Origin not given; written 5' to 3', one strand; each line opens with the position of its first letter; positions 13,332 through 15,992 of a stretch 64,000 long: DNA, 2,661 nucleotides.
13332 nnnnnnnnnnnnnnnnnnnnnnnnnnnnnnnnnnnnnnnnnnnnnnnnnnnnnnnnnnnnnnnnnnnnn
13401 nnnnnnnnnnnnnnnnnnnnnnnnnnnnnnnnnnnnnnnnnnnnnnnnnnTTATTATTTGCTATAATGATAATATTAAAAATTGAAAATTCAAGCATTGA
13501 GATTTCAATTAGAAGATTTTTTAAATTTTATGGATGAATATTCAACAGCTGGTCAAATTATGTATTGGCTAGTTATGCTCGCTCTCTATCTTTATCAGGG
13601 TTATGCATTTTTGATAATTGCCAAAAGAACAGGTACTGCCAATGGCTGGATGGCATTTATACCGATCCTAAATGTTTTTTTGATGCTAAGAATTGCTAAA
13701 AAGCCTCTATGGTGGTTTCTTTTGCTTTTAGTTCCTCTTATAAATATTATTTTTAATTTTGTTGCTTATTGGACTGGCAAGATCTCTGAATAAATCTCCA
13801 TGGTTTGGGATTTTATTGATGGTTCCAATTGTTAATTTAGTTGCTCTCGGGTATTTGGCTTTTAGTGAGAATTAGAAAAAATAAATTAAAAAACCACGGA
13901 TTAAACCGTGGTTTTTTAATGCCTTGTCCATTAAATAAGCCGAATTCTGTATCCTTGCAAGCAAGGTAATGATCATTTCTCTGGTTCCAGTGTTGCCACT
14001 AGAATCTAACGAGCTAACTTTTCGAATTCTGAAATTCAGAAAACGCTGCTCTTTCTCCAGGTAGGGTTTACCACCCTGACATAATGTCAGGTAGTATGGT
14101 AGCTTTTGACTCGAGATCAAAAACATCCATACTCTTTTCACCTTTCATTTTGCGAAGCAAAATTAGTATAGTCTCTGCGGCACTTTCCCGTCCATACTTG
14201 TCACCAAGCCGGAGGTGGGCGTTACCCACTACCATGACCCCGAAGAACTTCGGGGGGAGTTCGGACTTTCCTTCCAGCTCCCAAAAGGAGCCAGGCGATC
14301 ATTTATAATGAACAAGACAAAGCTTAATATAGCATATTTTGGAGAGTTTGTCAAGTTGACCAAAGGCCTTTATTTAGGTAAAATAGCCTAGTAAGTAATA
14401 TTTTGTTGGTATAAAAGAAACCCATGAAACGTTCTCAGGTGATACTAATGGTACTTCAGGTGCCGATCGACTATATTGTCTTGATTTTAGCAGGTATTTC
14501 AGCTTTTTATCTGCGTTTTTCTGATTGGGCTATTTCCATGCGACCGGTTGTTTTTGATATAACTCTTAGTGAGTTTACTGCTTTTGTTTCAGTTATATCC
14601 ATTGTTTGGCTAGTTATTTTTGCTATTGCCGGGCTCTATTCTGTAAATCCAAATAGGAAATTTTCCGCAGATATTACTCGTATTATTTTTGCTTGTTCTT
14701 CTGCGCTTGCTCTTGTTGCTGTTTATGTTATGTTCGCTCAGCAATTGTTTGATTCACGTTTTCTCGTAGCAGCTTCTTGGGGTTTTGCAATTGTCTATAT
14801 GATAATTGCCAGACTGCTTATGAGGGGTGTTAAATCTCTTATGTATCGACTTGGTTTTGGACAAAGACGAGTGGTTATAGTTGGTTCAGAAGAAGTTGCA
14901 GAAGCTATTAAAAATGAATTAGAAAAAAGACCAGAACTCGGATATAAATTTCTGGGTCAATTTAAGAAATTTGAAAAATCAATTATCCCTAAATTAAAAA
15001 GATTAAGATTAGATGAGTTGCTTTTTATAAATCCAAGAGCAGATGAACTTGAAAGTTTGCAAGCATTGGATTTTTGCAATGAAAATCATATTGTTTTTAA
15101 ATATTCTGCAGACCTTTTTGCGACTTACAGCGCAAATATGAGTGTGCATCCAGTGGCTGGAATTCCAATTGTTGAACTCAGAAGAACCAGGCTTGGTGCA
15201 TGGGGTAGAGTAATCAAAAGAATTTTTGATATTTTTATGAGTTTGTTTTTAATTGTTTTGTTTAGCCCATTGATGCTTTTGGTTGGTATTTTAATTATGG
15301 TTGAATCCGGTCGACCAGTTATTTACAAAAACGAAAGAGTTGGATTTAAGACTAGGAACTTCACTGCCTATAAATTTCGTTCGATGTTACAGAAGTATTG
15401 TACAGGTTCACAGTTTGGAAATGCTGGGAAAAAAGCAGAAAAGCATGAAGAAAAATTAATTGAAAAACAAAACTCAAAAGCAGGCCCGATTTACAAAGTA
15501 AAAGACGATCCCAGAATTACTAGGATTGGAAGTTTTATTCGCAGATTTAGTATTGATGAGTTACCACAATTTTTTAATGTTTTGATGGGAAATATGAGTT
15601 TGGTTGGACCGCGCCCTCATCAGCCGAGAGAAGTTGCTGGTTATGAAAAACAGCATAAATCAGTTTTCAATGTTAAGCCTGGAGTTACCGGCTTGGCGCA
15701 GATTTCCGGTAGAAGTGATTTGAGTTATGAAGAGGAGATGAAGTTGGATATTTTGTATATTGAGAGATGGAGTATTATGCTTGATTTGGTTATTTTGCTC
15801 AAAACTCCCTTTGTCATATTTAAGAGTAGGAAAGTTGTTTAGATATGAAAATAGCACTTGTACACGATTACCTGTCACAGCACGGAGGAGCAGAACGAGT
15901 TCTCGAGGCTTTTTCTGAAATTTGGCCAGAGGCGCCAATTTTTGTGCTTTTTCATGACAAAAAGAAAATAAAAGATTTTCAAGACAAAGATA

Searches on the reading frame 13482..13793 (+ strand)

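Call 40: search_protein_families(library=pfam, proteins=[window:13482-13793:+], max_evalue=0.001)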
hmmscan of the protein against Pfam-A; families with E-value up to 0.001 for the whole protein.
window:13482-13793:+ (103 aa): 1 family
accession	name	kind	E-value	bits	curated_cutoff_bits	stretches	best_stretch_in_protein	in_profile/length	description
PF18936.5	DUF5684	-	1.8e-11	44.9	27.4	1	56-97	1-42/81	Family of unknown function (DUF5684)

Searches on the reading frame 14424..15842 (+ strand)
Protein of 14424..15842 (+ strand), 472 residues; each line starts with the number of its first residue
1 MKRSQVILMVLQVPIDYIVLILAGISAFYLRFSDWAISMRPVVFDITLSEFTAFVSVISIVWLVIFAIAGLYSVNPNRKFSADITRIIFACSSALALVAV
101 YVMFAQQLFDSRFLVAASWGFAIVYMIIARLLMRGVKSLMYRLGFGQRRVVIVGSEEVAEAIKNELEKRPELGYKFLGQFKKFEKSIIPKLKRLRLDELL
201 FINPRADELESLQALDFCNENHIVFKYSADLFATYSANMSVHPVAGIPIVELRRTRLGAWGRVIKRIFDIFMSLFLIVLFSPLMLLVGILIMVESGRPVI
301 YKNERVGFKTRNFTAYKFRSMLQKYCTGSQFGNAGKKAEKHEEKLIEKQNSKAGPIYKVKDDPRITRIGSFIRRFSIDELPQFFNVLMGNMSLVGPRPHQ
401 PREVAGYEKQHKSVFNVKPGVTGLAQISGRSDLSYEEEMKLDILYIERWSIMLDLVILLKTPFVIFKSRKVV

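Call 15: search_protein_families(library=pfam, proteins=[window:14424-15842:+], max_evalue=0.01)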
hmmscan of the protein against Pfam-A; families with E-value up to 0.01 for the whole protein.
window:14424-15842:+ (472 aa): 3 families
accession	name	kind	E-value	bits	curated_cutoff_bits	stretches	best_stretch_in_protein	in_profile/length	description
PF02397.22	Bac_transf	-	1.6e-63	213.9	27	1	265-467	1-179/179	Bacterial sugar transferase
PF13727.12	CoA_binding_3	-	1.3e-09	38.7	25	1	68-189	2-119/175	CoA-binding domain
PF05875.18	Ceramidase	-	0.0013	18.6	32.5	0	215-277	7-62/259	Ceramidase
